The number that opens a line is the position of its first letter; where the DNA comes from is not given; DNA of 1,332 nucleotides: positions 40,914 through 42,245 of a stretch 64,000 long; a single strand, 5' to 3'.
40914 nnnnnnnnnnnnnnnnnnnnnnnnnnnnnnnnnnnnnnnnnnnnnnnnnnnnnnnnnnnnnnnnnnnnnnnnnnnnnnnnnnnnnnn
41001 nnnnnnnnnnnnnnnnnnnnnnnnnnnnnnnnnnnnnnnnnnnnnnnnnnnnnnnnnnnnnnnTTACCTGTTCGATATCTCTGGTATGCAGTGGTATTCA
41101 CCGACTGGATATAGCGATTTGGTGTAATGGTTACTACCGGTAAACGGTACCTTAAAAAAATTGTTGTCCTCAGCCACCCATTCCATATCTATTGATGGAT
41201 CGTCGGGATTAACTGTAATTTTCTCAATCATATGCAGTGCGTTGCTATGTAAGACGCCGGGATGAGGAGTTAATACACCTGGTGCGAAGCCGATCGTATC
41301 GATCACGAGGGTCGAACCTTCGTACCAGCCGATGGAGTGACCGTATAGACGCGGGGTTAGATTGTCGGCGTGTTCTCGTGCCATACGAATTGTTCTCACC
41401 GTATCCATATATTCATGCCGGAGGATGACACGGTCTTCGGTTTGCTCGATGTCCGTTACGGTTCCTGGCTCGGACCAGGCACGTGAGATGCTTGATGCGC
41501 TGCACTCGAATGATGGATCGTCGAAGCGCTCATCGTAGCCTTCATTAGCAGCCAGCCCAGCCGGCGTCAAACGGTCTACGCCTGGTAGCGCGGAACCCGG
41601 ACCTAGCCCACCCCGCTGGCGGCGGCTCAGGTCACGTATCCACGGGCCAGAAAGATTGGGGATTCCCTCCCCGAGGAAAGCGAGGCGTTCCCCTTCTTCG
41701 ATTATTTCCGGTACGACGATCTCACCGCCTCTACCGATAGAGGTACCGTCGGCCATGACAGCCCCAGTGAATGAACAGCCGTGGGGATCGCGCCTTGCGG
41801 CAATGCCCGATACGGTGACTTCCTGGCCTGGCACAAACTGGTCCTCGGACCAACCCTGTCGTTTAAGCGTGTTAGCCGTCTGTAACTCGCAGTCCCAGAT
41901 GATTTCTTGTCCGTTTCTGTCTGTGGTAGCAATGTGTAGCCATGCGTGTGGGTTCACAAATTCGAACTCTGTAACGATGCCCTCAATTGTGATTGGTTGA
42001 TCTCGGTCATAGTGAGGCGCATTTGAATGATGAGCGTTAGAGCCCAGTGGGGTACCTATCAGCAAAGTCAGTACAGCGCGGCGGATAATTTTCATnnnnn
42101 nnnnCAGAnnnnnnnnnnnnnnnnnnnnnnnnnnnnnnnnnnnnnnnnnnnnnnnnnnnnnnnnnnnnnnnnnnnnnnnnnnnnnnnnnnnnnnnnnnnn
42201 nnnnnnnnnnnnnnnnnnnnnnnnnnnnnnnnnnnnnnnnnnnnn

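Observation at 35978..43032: Seven-gene, fully exported locus built around four paralogous His-His-N-terminus proteins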

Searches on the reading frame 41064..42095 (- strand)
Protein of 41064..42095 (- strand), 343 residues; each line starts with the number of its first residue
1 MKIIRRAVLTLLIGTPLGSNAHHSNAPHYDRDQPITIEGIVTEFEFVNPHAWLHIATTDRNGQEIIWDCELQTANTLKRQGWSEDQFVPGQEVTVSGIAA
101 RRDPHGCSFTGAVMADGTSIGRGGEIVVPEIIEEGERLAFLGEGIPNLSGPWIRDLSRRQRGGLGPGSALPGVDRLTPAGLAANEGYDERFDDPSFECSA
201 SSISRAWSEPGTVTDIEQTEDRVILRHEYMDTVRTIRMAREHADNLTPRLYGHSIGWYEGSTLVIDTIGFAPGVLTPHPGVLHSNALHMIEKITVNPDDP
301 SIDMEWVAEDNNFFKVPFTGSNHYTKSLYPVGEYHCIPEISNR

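Call 3: search_protein_families(library=pfam, proteins=[window:41064-42095:-], max_evalue=0.1)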
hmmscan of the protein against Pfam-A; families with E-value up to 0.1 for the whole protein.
window:41064-42095:- (343 aa): 1 family
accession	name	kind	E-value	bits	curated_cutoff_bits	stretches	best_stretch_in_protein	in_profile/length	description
PF19649.4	DUF6152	-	2.9e-24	85.4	27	1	17-102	7-91/98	Family of unknown function (DUF6152)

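Call 4: search_protein_families(library=ncbifam, proteins=[window:41064-42095:-], max_evalue=0.1)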
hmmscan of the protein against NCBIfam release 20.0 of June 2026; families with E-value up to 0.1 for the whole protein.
window:41064-42095:- (343 aa): 0 families

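Call 17: find_homologous_proteins(query=window:41064-42095:-)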
Query window:41064-42095:- (343 aa): 506 proteins with E <= 0.001 among 3315 candidates; the best 120 are listed.
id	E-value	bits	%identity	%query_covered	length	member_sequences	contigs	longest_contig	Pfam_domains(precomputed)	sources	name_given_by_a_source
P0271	2.7e-233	791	98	100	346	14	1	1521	PF19649.5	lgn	-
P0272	4.4e-203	692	86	100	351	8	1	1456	PF19649.5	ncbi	-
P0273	6.7e-187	639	78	100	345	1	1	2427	PF19649.5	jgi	jgi:hypothetical protein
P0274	3.6e-178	610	75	100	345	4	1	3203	PF19649.5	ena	-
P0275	1.2e-177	608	77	94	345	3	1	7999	PF19649.5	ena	-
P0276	2.3e-165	568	71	98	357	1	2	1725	PF19649.5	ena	-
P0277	4.4e-163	560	70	98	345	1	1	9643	PF19649.5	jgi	-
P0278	4.5e-155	534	67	99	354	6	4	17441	PF19649.5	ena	-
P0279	5.5e-153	527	66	100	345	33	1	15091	PF19649.5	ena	-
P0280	8.4e-152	523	64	95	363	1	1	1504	PF19649.5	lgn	-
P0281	9.3e-152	523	65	98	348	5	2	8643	PF19649.5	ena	-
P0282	5.9e-150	517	66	99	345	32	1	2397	PF19649.5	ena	-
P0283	3.7e-149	514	67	97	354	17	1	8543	PF19649.5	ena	-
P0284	8.7e-149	513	66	94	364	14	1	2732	PF19649.5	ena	-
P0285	1.5e-148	512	67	96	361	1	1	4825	PF19649.5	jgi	jgi:hypothetical protein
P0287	2.0e-147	509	67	95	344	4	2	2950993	PF19649.5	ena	-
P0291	4.6e-141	488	63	94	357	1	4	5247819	PF19649.5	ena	-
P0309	7.2e-106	372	51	95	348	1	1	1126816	PF19649.5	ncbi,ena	-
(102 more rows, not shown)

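Call 30: predict_structure(alignment_id=A2)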
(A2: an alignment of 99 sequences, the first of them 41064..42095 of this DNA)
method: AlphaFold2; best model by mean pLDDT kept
length: 343 residues; sequences in the alignment: 99
mean_pLDDT: 89.1   pTM: 0.83
mean pLDDT of the five models: 89.1, 88.3, 88.0, 86.8, 85.9
residues with pLDDT >= 90: 226; 70-90: 88; 50-70: 21; < 50: 8
segments of 3 or more residues with pLDDT < 50: 18-23
pLDDT, mean of each block of 10 residues (from residue 1): 72 56 63 95 90 96 96 88 92 96 92 93 73 83 94 90 76 96 91 88 88 95 96 97 96 98 98 93 98 94 97 97 93 81 48
secondary structure, 60 per line:
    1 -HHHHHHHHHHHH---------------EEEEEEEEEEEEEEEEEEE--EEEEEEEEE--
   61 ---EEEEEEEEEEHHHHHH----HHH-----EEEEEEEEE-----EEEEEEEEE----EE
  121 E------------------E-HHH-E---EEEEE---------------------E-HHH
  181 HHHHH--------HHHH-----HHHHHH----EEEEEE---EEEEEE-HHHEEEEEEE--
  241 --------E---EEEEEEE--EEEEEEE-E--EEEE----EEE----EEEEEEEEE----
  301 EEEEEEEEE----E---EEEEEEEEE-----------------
elements in order: H2-13 E29-47 E50-58 E64-73 H74-79 E92-100 E106-114 E119-121 E150-154 H178-185 H194-197 H203-208 E213-218 E222-227 E232-238 E253-259 E262-268 E273-276 E281-283 E288-296 E301-309 E318-326

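Call 32: fold_search(model_id=the predicted structure, library=pdb)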
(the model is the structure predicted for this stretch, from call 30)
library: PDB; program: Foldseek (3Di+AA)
matches with E <= 10: 1109; with E <= 0.001: 4
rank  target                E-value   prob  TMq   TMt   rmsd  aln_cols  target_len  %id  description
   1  6z2z                  4.9e-04  1.00  0.26  0.55   7.3       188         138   10  M2 mutant (R111K:Y134F:T54V:R132Q:P39Y:R59Y) of human cellular retinoic acid binding protein II - 2a conjugate (released 2021-06-02)
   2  4qgw_A                6.4e-04  1.00  0.27  0.59   6.6       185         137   12  Crystal structure of the R132K:R111L:L121D mutant of Cellular Retinoic Acid Binding ProteinII complexed with a synthet (released 2015-01-28)
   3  4ybp                  7.5e-04  1.00  0.27  0.56   7.0       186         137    9  Crystal structure of the R111K:Y134F:T54V:R132Q:P39Q:R59Y mutant of human cellular retinoic acid binding proteinii with  (released 2016-02-24)
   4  6mox                  7.5e-04  1.00  0.27  0.57   7.0       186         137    9  Crystal Structure of the All-trans Retinal-Bound R111K:Y134F:T54V:R132Q:P39Q:R59Y:L121E Human Cellular Retinoic Acid Bin (released 2019-01-09)
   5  4yko_A                1.0e-03  1.00  0.28  0.59   6.3       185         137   11  Crystal structure of the R111K:Y134F:T54V:R132Q:P39Q:R59Y:A32Y:F3Q mutant of human Cellular Retinoic Acid Binding Prot (released 2016-03-09)
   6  4i9s                  1.3e-03  1.00  0.27  0.58   6.4       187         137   11  Crystal Structure of the R111K:R132L:Y134F:T54V:R59W Mutant of the Cellular Retinoic Acid Binding Protein Type II in Com (released 2013-10-09)
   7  4ykm_A                1.4e-03  1.00  0.27  0.58   6.5       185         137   11  Crystal structure of the R111K:Y134F:T54V:R132Q:P39Q:R59Y:A32W:F3Q mutant of human Cellular Retinoic Acid Binding Prot (released 2016-03-09)
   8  6moq                  1.5e-03  1.00  0.26  0.57   6.8       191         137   11  Crystal Structure of the All-trans Retinal-Bound R111K:Y134F:T54V:R132Q:P39Y:R59Y:L121W Mutant of Human Cellular Retinoi (released 2019-01-09)
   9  6noe                  1.7e-03  1.00  0.27  0.56   7.0       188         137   11  Crystal Structure of the All-Trans Retinal-Bound R111K:Y134F:T54V:R132Q:P39Y:R59Y:L121E:I63D Mutant of Human Cellular Re (released 2019-01-30)
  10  3fa7_A                1.8e-03  1.00  0.27  0.58   6.4       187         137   12  Crystal structure of the apo R132K:R111L:L121E:R59E mutant of cellular retinoic acid-binding protein II at 1.90 angstr (released 2009-10-27)
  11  6mop                  1.8e-03  1.00  0.27  0.56   7.0       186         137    9  Crystal Structure of the All-trans Retinal-Bound R111K:Y134F:T54V:R132Q:P39Y:R59Y:L121E Mutant of Human Cellular Retinoi (released 2019-01-09)
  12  5ogb                  1.9e-03  1.00  0.27  0.58   6.5       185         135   11  Human Cellular Retinoic Acid Binding Protein II (CRABPII) with bound synthetic retinoid DC360. (released 2018-10-24)
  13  6nnx                  2.0e-03  1.00  0.28  0.59   6.9       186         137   11  Crystal Structure of the All-Trans Retinal-Bound R111K:Y134F:T54V:R132Q:P39Y:R59Y:L121M Mutant of Human Cellular Retinoi (released 2019-01-30)
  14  3i17_A                2.0e-03  1.00  0.27  0.57   6.7       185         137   11  Crystal structure of the apo R132K:L121E mutant of cellular retinoic acid-binding protein II at 1.68 angstrom resoluti (released 2009-07-28)
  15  6mor                  2.0e-03  1.00  0.27  0.56   7.6       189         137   10  Crystal Structure of the All-Trans Retinal-Bound R111K:Y134F:T54V:R132Q:P39Y:R59Y:L121Y Mutant of Human Cellular Retinoi (released 2019-01-09)
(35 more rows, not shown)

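Call 38: fold_search(model_id=the predicted structure, library=viral)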
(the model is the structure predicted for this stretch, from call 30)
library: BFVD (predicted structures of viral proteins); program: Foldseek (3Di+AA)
matches with E <= 10: 942; with E <= 0.001: 0
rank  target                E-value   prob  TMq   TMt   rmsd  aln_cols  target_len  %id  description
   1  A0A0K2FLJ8            4.3e-03  0.99  0.15  0.34  10.9       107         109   14  (no name in the UniProt tables at hand)
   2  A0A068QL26            5.6e-03  0.35  0.16  0.18  20.0       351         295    9  Proliferating cell nuclear antigen [Armadillidium vulgare iridescent virus]
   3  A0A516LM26            9.5e-03  0.99  0.18  0.37  12.6       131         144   11  (no name in the UniProt tables at hand)
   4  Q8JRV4                1.2e-02  0.20  0.15  0.15  19.4       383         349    8  Late expression factor 3 [Phthorimaea operculella granulovirus]
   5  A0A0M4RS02            1.4e-02  0.44  0.17  0.10  26.9       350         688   11  Minor tail protein [Arthrobacter phage Brent]
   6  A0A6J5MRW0            1.6e-02  0.93  0.15  0.37  12.6       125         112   14  DUF3127 domain-containing protein [uncultured Caudovirales phage]
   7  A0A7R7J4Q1            1.6e-02  0.69  0.14  0.26  20.5       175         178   15  (no name in the UniProt tables at hand)
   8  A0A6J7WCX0            2.1e-02  0.11  0.13  0.07  24.3       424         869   11  Uncharacterized protein [uncultured Caudovirales phage]
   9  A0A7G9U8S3            2.2e-02  0.94  0.17  0.29   6.4       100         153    9  LEF-3 [Pieris brassicae granulosis virus]
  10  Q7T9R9                2.2e-02  0.18  0.17  0.17  22.3       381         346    9  Lef-3 [Adoxophyes orana granulovirus]
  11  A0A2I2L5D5            2.5e-02  0.82  0.14  0.20  10.9       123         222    9  MORN-repeat protein [Orpheovirus IHUMI-LCC2]
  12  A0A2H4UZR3            2.5e-02  0.23  0.17  0.17  19.9       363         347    8  LEF-3 [Operophtera brumata nucleopolyhedrovirus]
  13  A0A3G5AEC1            2.9e-02  1.00  0.17  0.11   4.1        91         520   16  Asparaginyl-tRNA synthetase [Satyrvirus sp.]
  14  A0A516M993            3.0e-02  0.90  0.18  0.23  26.3       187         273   16  (no name in the UniProt tables at hand)
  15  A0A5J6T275            3.9e-02  0.07  0.12  0.10  20.6       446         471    8  Uncharacterized protein [Aeromonas phage vB_AhyS-A18P4]
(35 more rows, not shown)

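Call 56: find_encoding_contigs(protein=P0287, flank=8000, max_places=2)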
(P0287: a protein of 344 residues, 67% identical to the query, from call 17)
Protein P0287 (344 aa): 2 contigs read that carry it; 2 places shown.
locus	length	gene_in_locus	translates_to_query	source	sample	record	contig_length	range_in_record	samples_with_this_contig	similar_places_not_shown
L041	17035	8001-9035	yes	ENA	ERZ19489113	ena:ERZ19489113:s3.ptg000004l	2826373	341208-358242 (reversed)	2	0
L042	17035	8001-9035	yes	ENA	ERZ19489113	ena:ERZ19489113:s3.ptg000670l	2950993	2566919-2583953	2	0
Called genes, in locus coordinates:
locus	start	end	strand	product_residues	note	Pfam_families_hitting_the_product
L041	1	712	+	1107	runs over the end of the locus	PF18731:HEPN_Swt1, PF04465:DUF499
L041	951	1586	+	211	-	-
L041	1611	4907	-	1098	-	PF01564:Spermine_synth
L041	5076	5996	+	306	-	PF16868:NMT1_3, PF12974:Phosphonate-bd (weak), PF09084:NMT1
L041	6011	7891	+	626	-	PF06808:DctM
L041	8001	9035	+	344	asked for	PF19649:DUF6152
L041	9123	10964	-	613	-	PF04290:DctQ, PF06808:DctM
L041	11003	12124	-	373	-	PF03480:DctP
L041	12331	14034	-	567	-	PF00884:Sulfatase, PF16347:SGSH_C (faint)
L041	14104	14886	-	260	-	PF01925:TauE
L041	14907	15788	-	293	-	PF03446:NAD_binding_2, PF03807:F420_oxidored (weak), PF14833:NAD_binding_11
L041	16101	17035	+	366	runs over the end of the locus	PF03480:DctP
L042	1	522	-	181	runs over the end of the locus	PF07883:Cupin_2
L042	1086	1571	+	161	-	-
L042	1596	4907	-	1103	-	PF01564:Spermine_synth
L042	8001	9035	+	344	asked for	PF19649:DUF6152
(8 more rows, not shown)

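Call 57: find_encoding_contigs(protein=P0291, flank=8000, max_places=2)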
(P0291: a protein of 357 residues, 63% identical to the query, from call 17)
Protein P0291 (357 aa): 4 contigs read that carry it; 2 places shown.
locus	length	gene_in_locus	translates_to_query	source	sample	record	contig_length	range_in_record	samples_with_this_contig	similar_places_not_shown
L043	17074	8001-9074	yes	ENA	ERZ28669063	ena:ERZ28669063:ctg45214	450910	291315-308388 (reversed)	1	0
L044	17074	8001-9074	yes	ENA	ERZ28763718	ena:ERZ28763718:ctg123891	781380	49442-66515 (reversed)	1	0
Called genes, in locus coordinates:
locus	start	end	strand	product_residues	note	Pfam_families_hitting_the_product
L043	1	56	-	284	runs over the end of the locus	PF06966:DUF1295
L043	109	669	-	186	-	PF07883:Cupin_2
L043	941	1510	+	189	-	-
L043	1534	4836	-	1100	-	PF07690:MFS_1 (weak), PF01564:Spermine_synth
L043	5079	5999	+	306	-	PF16868:NMT1_3, PF09084:NMT1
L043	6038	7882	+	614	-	PF06808:DctM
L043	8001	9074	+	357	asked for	PF19649:DUF6152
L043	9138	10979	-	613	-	PF04290:DctQ, PF06808:DctM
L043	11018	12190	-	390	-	PF03480:DctP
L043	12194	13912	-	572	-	PF00884:Sulfatase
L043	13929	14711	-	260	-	PF01925:TauE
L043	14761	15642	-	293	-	PF03446:NAD_binding_2, PF03807:F420_oxidored, PF14833:NAD_binding_11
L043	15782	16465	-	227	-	PF00392:GntR, PF07729:FCD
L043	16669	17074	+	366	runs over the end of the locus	PF03480:DctP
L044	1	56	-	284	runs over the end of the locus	PF06966:DUF1295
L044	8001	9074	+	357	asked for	PF19649:DUF6152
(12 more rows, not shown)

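Call 58: find_encoding_contigs(protein=P0309, flank=8000, max_places=2)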
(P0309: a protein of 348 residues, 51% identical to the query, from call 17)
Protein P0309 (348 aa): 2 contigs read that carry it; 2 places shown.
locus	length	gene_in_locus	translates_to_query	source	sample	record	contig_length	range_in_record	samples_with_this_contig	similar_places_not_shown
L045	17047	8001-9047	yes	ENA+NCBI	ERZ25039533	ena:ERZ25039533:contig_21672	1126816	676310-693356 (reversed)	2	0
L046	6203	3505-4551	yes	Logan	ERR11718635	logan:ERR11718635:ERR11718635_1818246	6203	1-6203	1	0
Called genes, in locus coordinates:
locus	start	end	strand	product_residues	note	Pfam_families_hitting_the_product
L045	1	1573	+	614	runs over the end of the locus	PF13428:TPR_14 (faint), PF00515:TPR_1 (faint), PF07719:TPR_2 (faint), PF13181:TPR_8 (faint), PF13414:TPR_11 (faint), PF13424:TPR_12 (faint), PF13432:TPR_16 (weak), PF14559:TPR_19 (weak), +2 more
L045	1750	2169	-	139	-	PF16925:TetR_C_13 (faint)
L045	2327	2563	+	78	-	-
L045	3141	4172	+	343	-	PF00478:IMPDH (faint), PF03060:NMO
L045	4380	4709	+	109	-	-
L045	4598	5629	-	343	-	PF19649:DUF6152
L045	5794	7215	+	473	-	PF00672:HAMP, PF00512:HisKA, PF02518:HATPase_c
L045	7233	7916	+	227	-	PF00072:Response_reg, PF00486:Trans_reg_C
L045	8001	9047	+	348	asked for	PF19649:DUF6152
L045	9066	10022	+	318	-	PF23023:Anti-Pycsar_Apyc1, PF00753:Lactamase_B, PF12706:Lactamase_B_2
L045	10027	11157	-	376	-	PF19649:DUF6152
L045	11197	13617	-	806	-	PF07715:Plug, PF00593:TonB_dep_Rec_b-barrel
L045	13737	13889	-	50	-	-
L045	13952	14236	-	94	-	PF01850:PIN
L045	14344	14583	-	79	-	PF02604:PhdYeFM_antitox (weak)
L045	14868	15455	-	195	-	PF00441:Acyl-CoA_dh_1 (weak), PF08028:Acyl-CoA_dh_2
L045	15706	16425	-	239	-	-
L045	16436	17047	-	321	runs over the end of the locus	PF00685:Sulfotransfer_1, PF13469:Sulfotransfer_3 (faint)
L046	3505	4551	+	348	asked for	PF19649:DUF6152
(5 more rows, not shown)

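Call 82: search_protein_families(library=ncbifam, proteins=[L045:11197-13614:-], max_evalue=0.00001)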
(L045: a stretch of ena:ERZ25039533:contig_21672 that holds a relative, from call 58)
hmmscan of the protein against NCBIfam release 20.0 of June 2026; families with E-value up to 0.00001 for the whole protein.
L045:11197-13614:- (805 aa): 17 families
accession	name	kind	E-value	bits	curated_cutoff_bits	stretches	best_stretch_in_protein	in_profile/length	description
TIGR01783.1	TonB-siderophor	subfamily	6.7e-31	107.6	223.5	2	49-217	1-151/649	TonB-dependent siderophore receptor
TIGR01785.1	TonB-hemin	subfamily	1.2e-24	86.8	316.85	1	33-571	1-507/677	TonB-dependent heme/hemoglobin receptor family protein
TIGR01786.1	TonB-hemlactrns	subfamily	1.6e-15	56.5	323.75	1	34-171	1-146/719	TonB-dependent hemoglobin/transferrin/lactoferrin family receptor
NF010651.0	PRK14050.1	equivalog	2.7e-14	52.2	884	1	39-182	68-207/730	TonB-dependent siderophore receptor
NF010010.0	PRK13483.1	equivalog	1.4e-13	49.7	927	1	14-244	14-249/660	ligand-gated channel protein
NF047944.1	FoxamRcptFoxA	equivalog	1.8e-11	43.1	1300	1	18-191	17-195/697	ferrioxamine B receptor FoxA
TIGR01779.1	TonB-B12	equivalog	1e-10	40.8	599.7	1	25-205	20-200/614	TonB-dependent vitamin B12 receptor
NF007465.0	PRK10044.1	equivalog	1.2e-10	40.3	803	1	37-182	66-210/726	ferrichrome porin FhuA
NF007478.2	PRK10064.1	equivalog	3.7e-10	38.7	745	1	22-200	19-205/663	catecholate siderophore receptor CirA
NF041535.1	TonB_rec_PqqU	equivalog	3.1e-09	35.7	1200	1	38-160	3-131/676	TonB-dependent receptor PqqU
NF010038.0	PRK13513.1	equivalog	7e-09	34.8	942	1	14-245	16-252/659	ligand-gated channel protein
NF049944.1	TonB_dep_PUIUD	equivalog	1.4e-07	30.3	850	0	30-211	37-224/686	TonB-dependent receptor, PUIUD motif-type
NF049945.1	TonB_dep_FCYXU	equivalog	2.1e-07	30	825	0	85-173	102-181/697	TonB-dependent receptor, FCYXU motif-type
NF010011.0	PRK13484.1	equivalog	2.6e-07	29.3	1197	1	27-251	24-253/682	IreA family TonB-dependent siderophore receptor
NF007926.1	PRK10641.1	equivalog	2.7e-07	29.5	836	1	25-177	20-170/617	TonB-dependent vitamin B12 receptor BtuB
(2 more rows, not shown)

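Call 85: search_dna_similar(query=window:41064-42095:-, collection=plasmids, mode=protein, max_evalue=0.00001, max_rows=30)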
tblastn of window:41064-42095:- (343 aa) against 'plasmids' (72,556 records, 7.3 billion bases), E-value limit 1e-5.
Records with a match: 4; places in all: 5; records where one place covers at least 80% of the query: 0.
Best place of each record, by identity: <60% 4.
By first word of the organism name: Novosphingobium 2; Croceibacterium 1; Sphingobium 1.
By predicted mobility (MOB-suite, as given by PLSDB): non-mobilizable 4.
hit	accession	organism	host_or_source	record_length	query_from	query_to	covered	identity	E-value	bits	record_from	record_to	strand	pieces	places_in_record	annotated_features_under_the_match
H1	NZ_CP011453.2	Croceibacterium atlanticum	cell culture,North Atlantic Rise ...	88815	21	336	75%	29.4%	1e-6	114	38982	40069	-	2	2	hypothetical protein | DUF6152 family protein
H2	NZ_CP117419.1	Novosphingobium humi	Single cell,Soil from military shooting ...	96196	2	96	28%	34.4%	6e-9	65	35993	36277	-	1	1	DUF6152 family protein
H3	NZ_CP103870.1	Novosphingobium humi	pure culture,soil biofilm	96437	2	96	28%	34.4%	6e-9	65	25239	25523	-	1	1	DUF6152 family protein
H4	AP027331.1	Sphingobium sp. TomTYG65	-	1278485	19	116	29%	32.3%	5e-6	56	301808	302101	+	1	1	hypothetical protein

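Call 86: get_annotated_region(hit=H1, flank=9000)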
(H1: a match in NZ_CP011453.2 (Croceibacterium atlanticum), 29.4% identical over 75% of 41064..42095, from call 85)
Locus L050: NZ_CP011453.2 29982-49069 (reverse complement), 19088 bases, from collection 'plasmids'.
description: Croceibacterium atlanticum strain 26DY36 plasmid unnamed, complete sequence
organism: Croceibacterium atlanticum (NCBI taxid 1267766)
taxonomy: Bacteria; Pseudomonadota; Alphaproteobacteria; Sphingomonadales; Erythrobacteraceae; Croceibacterium; Croceibacterium atlanticum
host: -; source: cell culture,North Atlantic Rise deep-sea sediment; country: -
typing (MOB-suite, as given by PLSDB): non-mobilizable; replicon rep_cluster_545
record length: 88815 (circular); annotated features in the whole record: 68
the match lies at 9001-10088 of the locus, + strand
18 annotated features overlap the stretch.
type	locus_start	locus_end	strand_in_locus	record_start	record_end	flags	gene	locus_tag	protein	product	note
CDS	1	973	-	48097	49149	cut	-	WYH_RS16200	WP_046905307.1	tyrosine-type recombinase/integrase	GO:0015074 - DNA integration [Evidence IEA]; GO:0006310 - DNA recombination [Evidence IEA]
CDS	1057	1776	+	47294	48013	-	-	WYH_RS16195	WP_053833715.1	phosphatase PAP2 family protein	-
CDS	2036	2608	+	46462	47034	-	-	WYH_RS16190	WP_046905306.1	outer membrane beta-barrel protein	-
CDS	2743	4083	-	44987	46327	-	gdhA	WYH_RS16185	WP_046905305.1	NADP-specific glutamate dehydrogenase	GO:0006520 - amino acid metabolic process [Evidence IEA]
CDS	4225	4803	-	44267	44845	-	-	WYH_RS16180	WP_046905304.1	5-formyltetrahydrofolate cyclo-ligase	GO:0006730 - one-carbon metabolic process [Evidence IEA]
CDS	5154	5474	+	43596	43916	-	-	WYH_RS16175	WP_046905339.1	multidrug efflux SMR transporter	-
CDS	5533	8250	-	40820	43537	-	-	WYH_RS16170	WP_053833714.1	G8 domain-containing protein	-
CDS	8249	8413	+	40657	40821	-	-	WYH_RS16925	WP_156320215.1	hypothetical protein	-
CDS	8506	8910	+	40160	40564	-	-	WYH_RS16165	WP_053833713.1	DUF6152 family protein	-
CDS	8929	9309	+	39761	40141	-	-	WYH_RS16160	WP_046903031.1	DUF6152 family protein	-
CDS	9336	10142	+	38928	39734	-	-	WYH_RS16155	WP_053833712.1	hypothetical protein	-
CDS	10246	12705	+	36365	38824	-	-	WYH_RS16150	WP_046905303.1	TonB-dependent receptor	GO:0015891 - siderophore transport [Evidence IEA]; GO:0055085 - transmembrane transport [Evidence IEA]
CDS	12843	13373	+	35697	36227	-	-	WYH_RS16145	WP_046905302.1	MarR family transcriptional regulator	GO:0006355 - regulation of DNA-templated transcription [Evidence IEA]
CDS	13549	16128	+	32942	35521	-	-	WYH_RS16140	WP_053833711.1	G8 domain-containing protein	-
CDS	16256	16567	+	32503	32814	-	-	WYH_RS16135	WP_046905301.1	hypothetical protein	-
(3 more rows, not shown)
